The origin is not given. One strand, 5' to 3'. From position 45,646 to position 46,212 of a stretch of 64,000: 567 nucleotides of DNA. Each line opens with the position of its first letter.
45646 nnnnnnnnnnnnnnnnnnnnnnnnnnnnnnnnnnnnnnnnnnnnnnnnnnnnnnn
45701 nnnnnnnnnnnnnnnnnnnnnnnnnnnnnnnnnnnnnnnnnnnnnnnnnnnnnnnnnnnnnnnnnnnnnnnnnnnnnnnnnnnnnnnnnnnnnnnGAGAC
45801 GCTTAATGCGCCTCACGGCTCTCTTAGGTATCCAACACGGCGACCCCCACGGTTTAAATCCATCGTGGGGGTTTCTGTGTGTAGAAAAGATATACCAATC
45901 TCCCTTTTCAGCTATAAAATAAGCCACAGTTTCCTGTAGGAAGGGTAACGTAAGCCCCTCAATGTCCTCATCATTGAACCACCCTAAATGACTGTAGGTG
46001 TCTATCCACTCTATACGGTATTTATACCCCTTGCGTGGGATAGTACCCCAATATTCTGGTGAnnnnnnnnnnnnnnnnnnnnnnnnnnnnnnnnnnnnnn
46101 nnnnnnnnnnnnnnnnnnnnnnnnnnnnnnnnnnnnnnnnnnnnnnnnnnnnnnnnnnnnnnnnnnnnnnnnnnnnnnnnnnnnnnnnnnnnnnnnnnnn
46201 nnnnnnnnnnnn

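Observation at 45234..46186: ~950-bp gene-poor region beside tRNA-Pro, ending in a truncated MITE copy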

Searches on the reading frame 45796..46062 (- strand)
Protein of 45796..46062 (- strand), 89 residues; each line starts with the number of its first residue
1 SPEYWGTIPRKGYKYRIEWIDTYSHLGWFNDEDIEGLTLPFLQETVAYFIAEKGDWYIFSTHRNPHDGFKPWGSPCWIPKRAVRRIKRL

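Call 10: search_protein_families(library=pfam, max_evalue=1, proteins=[window:45796-46062:-])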
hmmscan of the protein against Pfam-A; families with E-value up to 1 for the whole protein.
seq(89 aa): 1 family
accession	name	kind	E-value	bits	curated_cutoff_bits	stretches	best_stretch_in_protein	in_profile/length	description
PF10023.15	Aminopep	-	0.15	11.8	25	1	10-31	115-136/322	Putative aminopeptidase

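Call 11: search_protein_families(library=phrogs, max_evalue=1, proteins=[window:45796-46062:-])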
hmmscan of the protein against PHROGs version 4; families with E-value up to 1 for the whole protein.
seq(89 aa): 3 families
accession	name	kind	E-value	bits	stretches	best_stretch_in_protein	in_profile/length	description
phrog_32789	-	unknown function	0.05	15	1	4-36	6-41/60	-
phrog_15483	-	unknown function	0.073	14.7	1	11-42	23-55/74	-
phrog_34152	-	unknown function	0.092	14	1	3-36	10-42/110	-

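Call 21: find_homologous_proteins(query=window:45796-46062:-, max_evalue=10)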
Query seq(89 aa): no candidate shares three 5-residue words with the query. No homologue found.

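Call 39: search_protein_representatives(protein=window:45796-46062:-)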
Query: 89 residues. Proteins with E-value up to 0.001 (for the whole library): 46; up to 1e-10: 19; up to 1e-30: 0. The best 46 are listed.
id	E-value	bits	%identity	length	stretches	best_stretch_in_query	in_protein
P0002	1.0e-19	87.0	47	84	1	11-89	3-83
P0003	7.8e-18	81.0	49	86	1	9-89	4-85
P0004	2.8e-17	79.3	45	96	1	11-87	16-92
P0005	1.7e-15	73.5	39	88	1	11-86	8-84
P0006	2.6e-15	72.9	42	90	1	12-89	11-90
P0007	4.4e-15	72.2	43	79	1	15-89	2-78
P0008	5.1e-15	72.0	41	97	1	10-89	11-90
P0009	5.4e-14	68.7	43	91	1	11-89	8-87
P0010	2.0e-13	66.9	44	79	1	15-87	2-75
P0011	1.2e-12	64.3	39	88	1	11-89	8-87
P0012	1.3e-12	64.2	39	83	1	10-88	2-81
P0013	1.4e-12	64.1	38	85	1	11-87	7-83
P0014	1.7e-12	63.9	41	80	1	15-88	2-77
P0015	6.9e-12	61.9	41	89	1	10-88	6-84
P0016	1.1e-11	61.3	42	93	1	10-86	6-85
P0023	1.1e-07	48.4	34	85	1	10-89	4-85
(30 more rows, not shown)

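Call 42: search_protein_families(library=phrogs, alignment_id=A2, max_evalue=0.01)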
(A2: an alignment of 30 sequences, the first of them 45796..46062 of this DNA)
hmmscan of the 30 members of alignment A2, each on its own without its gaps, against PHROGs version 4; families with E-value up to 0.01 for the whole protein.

A. member 1, window:45796-46062:- (89 aa): 0 families

B. families by the number of members that match (of 30 scanned): 1 family
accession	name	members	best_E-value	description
phrog_25889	-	17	1.4e-08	-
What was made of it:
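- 45793..46041 (-): 82-codon gene for a small beta-barrel protein of a phage family (relatives match PHROG 25889). ATC (46041-46039) stands where homologues have Met. Relatives match PHROG 25889 (17/30, call 42).
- On Small beta-barrel phage protein family (PHROG 25889): Member 1 matched no family at E<=0.01, while 17 of 30 homologues match with best E 1.4e-8 (call 42).
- Closest known: PHROG 25889-type small phage proteins. Different: The window's protein does not hit the PHROG profile directly (call 42).
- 17 of 30 match PHROG 25889 (call 42).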

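Call 43: search_protein_families(library=pfam, alignment_id=A2, max_evalue=0.01)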
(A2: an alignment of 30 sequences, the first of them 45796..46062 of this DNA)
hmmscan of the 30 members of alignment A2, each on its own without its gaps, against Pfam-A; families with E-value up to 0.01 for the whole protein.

A. member 1, window:45796-46062:- (89 aa): 0 families

B. families by the number of members that match (of 30 scanned): 0 families

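Call 45: find_homologous_proteins(query=A2, max_evalue=0.001)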
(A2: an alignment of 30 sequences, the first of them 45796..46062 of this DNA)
Query A2 (30 sequences) (89 aa, profile of the alignment): 32 proteins with E <= 0.001 among 693 candidates.
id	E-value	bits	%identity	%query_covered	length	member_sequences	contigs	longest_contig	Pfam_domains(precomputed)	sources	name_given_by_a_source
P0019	9.2e-29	117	33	90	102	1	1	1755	-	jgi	-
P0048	1.2e-27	114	36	90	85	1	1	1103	-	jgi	jgi:hypothetical protein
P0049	2.8e-27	113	53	88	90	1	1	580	-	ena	-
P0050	3.1e-27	112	36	90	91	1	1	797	-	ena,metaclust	metaclust:\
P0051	1.1e-26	111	40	88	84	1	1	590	-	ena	-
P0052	1.6e-26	110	39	89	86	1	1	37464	-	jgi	-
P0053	1.9e-26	110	40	88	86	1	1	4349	-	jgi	-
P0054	2.5e-26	110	33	91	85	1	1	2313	-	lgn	-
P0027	3.6e-26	109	29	84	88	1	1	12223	-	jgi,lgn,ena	-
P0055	6.5e-26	108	38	90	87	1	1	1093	-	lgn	-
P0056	6.9e-26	108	33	90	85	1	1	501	-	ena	-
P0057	8.7e-26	108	40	90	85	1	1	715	-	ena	-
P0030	6.1e-25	105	27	90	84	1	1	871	-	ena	-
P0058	6.5e-25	105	33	90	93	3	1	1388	-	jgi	jgi:hypothetical protein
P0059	1.9e-24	103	37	90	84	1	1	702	-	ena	-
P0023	3.2e-23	100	33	90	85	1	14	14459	-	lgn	-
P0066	4.4e-17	80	28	84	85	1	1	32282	-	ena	-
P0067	2.1e-10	58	28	88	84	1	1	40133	-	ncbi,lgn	-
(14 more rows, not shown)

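Call 46: find_encoding_contigs(protein=P0052, flank=8000, max_places=2)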
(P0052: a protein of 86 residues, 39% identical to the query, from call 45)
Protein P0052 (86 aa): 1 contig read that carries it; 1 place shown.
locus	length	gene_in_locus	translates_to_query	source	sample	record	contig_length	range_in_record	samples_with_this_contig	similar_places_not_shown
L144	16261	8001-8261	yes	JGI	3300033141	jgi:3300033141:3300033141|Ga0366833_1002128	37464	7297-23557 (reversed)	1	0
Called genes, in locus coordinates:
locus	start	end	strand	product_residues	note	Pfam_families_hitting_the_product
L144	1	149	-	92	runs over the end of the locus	-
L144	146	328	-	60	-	PF11450:DUF3008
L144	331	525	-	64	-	-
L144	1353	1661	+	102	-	-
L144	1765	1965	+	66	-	-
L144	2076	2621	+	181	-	-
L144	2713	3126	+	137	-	-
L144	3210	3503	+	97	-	-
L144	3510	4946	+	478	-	-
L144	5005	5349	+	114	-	-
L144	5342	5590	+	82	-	-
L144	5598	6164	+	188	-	-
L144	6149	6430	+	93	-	-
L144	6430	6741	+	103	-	-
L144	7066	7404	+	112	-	-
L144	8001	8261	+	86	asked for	-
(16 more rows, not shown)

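Call 47: find_encoding_contigs(protein=P0067, flank=8000, max_places=2)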
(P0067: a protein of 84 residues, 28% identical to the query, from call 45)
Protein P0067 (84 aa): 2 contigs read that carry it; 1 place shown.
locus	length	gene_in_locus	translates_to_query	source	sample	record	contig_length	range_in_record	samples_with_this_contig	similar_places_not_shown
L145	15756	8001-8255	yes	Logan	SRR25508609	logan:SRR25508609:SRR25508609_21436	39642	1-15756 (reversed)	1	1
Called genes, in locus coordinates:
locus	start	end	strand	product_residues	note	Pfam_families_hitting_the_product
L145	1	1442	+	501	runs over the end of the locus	-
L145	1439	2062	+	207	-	PF18573:BclA_C (weak)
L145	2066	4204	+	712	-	-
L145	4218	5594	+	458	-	-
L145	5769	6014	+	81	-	-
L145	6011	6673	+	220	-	PF01551:Peptidase_M23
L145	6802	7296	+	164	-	PF01464:SLT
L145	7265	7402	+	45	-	-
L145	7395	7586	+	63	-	-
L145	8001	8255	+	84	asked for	-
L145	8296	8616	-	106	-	-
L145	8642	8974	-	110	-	-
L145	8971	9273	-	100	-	-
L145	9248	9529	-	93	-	-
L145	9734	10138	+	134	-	-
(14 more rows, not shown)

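Call 48: find_encoding_contigs(protein=P0066, flank=8000, max_places=2)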
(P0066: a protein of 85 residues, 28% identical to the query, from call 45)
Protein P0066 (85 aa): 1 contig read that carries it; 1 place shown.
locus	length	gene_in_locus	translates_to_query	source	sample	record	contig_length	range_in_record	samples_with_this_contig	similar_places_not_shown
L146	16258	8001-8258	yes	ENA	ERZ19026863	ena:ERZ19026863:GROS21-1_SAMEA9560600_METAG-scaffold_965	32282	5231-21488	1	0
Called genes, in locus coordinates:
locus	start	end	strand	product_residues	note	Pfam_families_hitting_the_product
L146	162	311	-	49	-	-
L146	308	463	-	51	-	-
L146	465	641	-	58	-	-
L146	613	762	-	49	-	-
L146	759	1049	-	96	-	-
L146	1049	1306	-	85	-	-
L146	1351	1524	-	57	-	-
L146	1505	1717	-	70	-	-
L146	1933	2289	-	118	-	-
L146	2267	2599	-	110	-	-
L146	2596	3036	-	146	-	-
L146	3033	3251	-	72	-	-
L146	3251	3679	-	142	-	PF09643:YopX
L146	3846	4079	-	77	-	-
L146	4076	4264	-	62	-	-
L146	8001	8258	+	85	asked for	-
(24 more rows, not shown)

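Call 49: find_encoding_contigs(protein=P0023, flank=8000, max_places=3)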
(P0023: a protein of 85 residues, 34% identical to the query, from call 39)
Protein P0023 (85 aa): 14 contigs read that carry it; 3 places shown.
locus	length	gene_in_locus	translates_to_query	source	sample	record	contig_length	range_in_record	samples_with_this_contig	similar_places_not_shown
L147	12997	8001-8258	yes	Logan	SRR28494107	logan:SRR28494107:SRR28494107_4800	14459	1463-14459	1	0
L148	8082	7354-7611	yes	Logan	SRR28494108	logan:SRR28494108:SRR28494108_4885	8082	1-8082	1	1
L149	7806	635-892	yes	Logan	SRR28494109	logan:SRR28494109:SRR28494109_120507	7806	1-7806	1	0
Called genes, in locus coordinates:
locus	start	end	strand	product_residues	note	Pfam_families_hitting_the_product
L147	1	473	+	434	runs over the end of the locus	PF04466:Terminase_3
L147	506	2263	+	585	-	-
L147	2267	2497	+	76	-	-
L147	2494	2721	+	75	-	-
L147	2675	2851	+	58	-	-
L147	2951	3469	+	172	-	-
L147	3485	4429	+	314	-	-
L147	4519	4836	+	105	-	-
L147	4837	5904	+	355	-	-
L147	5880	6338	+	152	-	-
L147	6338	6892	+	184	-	PF01531:Glyco_transf_11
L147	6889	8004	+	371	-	PF00535:Glycos_transf_2 (faint), PF18922:DUF5672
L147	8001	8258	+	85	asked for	-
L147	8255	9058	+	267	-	-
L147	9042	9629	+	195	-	PF11913:DUF3431 (weak)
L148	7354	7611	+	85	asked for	-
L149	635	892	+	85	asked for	-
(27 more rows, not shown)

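Call 50: find_encoding_contigs(protein=P0002, flank=6000, max_places=3)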
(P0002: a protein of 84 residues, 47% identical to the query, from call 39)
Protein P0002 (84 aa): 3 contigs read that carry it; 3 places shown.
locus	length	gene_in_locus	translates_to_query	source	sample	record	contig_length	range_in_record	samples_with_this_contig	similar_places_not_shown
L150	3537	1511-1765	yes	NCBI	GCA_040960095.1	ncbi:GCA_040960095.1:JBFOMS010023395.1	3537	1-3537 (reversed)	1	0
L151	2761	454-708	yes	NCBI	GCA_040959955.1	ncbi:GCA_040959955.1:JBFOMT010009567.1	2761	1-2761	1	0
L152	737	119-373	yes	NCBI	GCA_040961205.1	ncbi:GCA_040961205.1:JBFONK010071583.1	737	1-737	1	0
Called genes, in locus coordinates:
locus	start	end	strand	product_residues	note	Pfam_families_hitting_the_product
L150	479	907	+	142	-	-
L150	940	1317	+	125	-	-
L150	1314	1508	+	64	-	-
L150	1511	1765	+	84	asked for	-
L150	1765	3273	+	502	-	-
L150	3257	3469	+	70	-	-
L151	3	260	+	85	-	?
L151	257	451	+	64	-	-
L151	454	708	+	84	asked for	-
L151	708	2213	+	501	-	-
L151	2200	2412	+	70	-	-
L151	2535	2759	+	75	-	?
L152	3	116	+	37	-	?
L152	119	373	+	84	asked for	-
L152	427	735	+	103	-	?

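Call 51: find_encoding_contigs(protein=P0003, flank=6000, max_places=3)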
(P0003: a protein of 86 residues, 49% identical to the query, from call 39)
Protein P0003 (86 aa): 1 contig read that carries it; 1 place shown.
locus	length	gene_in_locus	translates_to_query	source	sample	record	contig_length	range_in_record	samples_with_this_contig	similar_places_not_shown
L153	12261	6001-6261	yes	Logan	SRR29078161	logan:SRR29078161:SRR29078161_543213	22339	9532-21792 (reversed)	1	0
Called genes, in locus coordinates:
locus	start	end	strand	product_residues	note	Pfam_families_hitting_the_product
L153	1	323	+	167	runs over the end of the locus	-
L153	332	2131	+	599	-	-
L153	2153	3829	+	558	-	-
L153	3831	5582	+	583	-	-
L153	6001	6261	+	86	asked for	-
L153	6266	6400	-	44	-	-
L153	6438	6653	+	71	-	-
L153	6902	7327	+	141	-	-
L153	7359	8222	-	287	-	-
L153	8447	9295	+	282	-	-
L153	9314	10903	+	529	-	-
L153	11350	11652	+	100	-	-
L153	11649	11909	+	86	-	-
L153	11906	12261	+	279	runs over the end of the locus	-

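Call 52: find_encoding_contigs(protein=P0049, flank=6000, max_places=3)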
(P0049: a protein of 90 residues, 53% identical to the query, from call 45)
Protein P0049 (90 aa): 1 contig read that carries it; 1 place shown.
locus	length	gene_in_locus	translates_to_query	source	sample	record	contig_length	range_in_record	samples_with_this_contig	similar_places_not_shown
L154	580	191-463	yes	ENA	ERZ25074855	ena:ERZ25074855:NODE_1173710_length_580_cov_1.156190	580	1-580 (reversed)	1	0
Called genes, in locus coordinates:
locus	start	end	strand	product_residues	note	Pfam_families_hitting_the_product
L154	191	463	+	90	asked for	-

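Call 65: predict_structure(alignment_id=A3)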
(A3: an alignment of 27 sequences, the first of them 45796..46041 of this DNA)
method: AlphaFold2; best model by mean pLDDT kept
length: 82 residues; sequences in the alignment: 27
mean_pLDDT: 89.8   pTM: 0.73
mean pLDDT of the five models: 89.8, 89.5, 88.2, 86.0, 85.0
residues with pLDDT >= 90: 49; 70-90: 31; 50-70: 2; < 50: 0
segments of 3 or more residues with pLDDT < 50: none
pLDDT, mean of each block of 10 residues (from residue 1): 95 82 88 89 97 85 84 97 96
secondary structure, 60 per line:
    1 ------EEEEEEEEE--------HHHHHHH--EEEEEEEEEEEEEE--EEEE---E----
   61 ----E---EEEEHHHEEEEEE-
elements in order: E7-15 H24-30 E33-46 E49-52 E69-72 E76-81
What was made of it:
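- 45793..46041 (-): AlphaFold2 pLDDT 89.8 (call 65).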

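Call 68: fold_search(model_id=the predicted structure, library=viral)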
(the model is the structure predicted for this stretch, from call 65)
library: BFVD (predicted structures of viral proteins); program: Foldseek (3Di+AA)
matches with E <= 10: 485; with E <= 0.001: 3
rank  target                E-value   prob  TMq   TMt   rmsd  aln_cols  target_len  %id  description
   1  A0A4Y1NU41            6.4e-04  1.00  0.55  0.55  10.3        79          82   24  Uncharacterized protein [Pelagibacter phage HTVC025P]
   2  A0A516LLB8            7.5e-04  1.00  0.61  0.58   6.7        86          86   15  (no name in the UniProt tables at hand)
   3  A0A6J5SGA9            8.0e-04  1.00  0.59  0.40   6.8        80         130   15  Uncharacterized protein [uncultured Caudovirales phage]
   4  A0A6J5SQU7            1.3e-03  1.00  0.55  0.42   8.3        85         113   24  Uncharacterized protein [uncultured Caudovirales phage]
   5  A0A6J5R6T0            2.6e-03  1.00  0.56  0.47   7.1        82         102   22  Uncharacterized protein [uncultured Caudovirales phage]
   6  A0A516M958            3.0e-03  1.00  0.63  0.54   7.4        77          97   19  (no name in the UniProt tables at hand)
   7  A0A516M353            3.2e-03  1.00  0.67  0.46   4.0        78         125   18  (no name in the UniProt tables at hand)
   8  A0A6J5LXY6            4.2e-03  1.00  0.65  0.55   8.1        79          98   20  Uncharacterized protein [uncultured Caudovirales phage]
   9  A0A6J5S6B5            4.2e-03  1.00  0.58  0.51   7.5        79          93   20  Uncharacterized protein [uncultured Caudovirales phage]
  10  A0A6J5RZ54            4.2e-03  1.00  0.58  0.47   9.7        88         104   16  Uncharacterized protein [uncultured Caudovirales phage]
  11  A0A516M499            5.4e-03  1.00  0.57  0.52   7.4        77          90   13  (no name in the UniProt tables at hand)
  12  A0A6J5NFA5            5.4e-03  1.00  0.50  0.47   7.3        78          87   17  Uncharacterized protein [uncultured Caudovirales phage]
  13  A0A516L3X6            6.1e-03  1.00  0.59  0.59   7.1        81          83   21  (no name in the UniProt tables at hand)
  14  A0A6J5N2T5            6.1e-03  1.00  0.50  0.42   9.5        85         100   18  Uncharacterized protein [uncultured Caudovirales phage]
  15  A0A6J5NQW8            6.4e-03  1.00  0.60  0.38   7.5        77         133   18  Uncharacterized protein [uncultured Caudovirales phage]
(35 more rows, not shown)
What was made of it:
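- Closest known: PHROG 25889-type small phage proteins. Same: The predicted small beta-barrel matches these phage proteins in BFVD (call 68).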

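Call 70: fold_search(model_id=the predicted structure, library=pdb)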
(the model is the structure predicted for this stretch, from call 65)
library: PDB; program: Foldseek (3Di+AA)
matches with E <= 10: 505; with E <= 0.001: 0
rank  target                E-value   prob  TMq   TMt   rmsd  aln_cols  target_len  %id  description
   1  9bxa_B                1.9e-01  0.99  0.58  0.53   3.7        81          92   12  Structure of Mnx H340A complex from Bacillus sp. PL-12 (released 2024-08-07)
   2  9bxa_E                2.1e-01  0.99  0.49  0.47   4.7        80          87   10  Structure of Mnx H340A complex from Bacillus sp. PL-12 (released 2024-08-07)
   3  6qdv_f                2.8e-01  0.99  0.54  0.61   5.2        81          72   12  Human post-catalytic P complex spliceosome (released 2019-02-20)
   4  9nb1_D                3.1e-01  0.95  0.49  0.43   4.8        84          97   14  CRYO-EM STRUCTURE OF human U7 SNRNP WITH MUTANT LSM11 that disrupts contacts with CPSF73 (released 2026-01-21)
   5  1jri_G                3.6e-01  0.99  0.54  0.58   4.6        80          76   10  The Crystal Structure of an Sm-like Archaeal Protein with Two Heptamers in the Asymmetric Unit. (released 2002-02-13)
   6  5m1j_A1               3.8e-01  0.47  0.40  0.12   6.8        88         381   11  Nonstop ribosomal complex bound with Dom34 and Hbs1 (released 2017-01-18)
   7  9n96_D                4.0e-01  0.92  0.49  0.44   4.8        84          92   14  CRYO-EM STRUCTURE OF human U7 SM RING IN COMPLEX WITH SYMPLEKIN N-TERMINAL DOMAIN (released 2026-01-21)
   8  6wqn_A                4.0e-01  0.89  0.49  0.38   4.6        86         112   17  Structure of the 50S subunit of the ribosome from Methicillin Resistant Staphylococcus aureus in complex with the anti (released 2020-06-03)
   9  4xq3_D                4.2e-01  0.80  0.39  0.40   5.4        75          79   11  Crystal structure of Sso-SmAP2 (released 2015-04-29)
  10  7b9v_g                5.0e-01  0.89  0.46  0.52   5.7        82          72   10  Yeast C complex spliceosome at 2.8 Angstrom resolution with Prp18/Slu7 bound (released 2021-03-10)
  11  6yga_C                5.0e-01  0.80  0.39  0.43   5.8        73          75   11  Crystal structure of the apo NatC complex (released 2020-10-28)
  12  1y96_B                5.2e-01  0.99  0.52  0.51   5.9        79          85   10  crystal structure of the Gemin6/Gemin7 heterodimer from the human SMN complex (released 2005-06-21)
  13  7qtt_n                5.5e-01  0.98  0.51  0.64   4.4        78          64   12  Structural organization of a late activated human spliceosome (Baqr, core region) (released 2023-05-10)
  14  6ygb_C                5.5e-01  0.94  0.48  0.51   5.2        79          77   14  Crystal structure of the NatC complex bound to CoA (released 2020-10-28)
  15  3cw1_3                5.5e-01  0.89  0.45  0.50   4.6        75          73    4  Crystal Structure of Human Spliceosomal U1 snRNP (released 2009-03-24)
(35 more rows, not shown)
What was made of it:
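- Closest known: Sm/LSm and related SH3-like barrels. Same: Best PDB fold matches of the minus-strand gene's model, with TM 0.5-0.58 (call 70).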

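Call 73: search_protein_families(library=padloc, max_evalue=0.1, proteins=[window:45796-46041:-, L153:6001-6258:+, L153:6269-6400:-])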
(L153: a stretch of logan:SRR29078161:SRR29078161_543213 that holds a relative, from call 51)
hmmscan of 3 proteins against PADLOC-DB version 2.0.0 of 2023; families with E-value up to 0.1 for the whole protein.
window:45796-46041:- (82 aa): 0 families

L153:6001-6258:+ (86 aa): 1 family
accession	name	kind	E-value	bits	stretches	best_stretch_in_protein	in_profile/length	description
PDLC03888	NsnC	-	0.041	11.8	1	6-37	209-240/251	-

L153:6269-6400:- (44 aa): 0 families

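Call 74: search_protein_families(library=ncbifam, max_evalue=0.1, proteins=[window:45796-46041:-, L153:6001-6258:+])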
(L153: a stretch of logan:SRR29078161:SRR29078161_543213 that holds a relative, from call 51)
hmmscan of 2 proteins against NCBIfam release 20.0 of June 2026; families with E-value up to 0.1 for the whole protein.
window:45796-46041:- (82 aa): 0 families

L153:6001-6258:+ (86 aa): 0 families

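Call 75: search_dna_similar(query=window:45796-46041:-, collection=phages, mode=protein, max_evalue=0.001, max_rows=20)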
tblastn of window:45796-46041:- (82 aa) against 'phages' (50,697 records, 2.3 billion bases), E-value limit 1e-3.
No match.

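Call 85: search_solved_structures(query=A3, max_evalue=1)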
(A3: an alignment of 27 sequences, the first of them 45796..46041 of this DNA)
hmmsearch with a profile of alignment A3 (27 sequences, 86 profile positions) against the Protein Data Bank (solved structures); distinct sequences matched with E-value up to 1: 0.
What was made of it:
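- Closest known: Sm/LSm and related SH3-like barrels. Different: E-values are 0.19 or worse, there is no sequence relationship (call 85), and Sm motifs were not examined.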
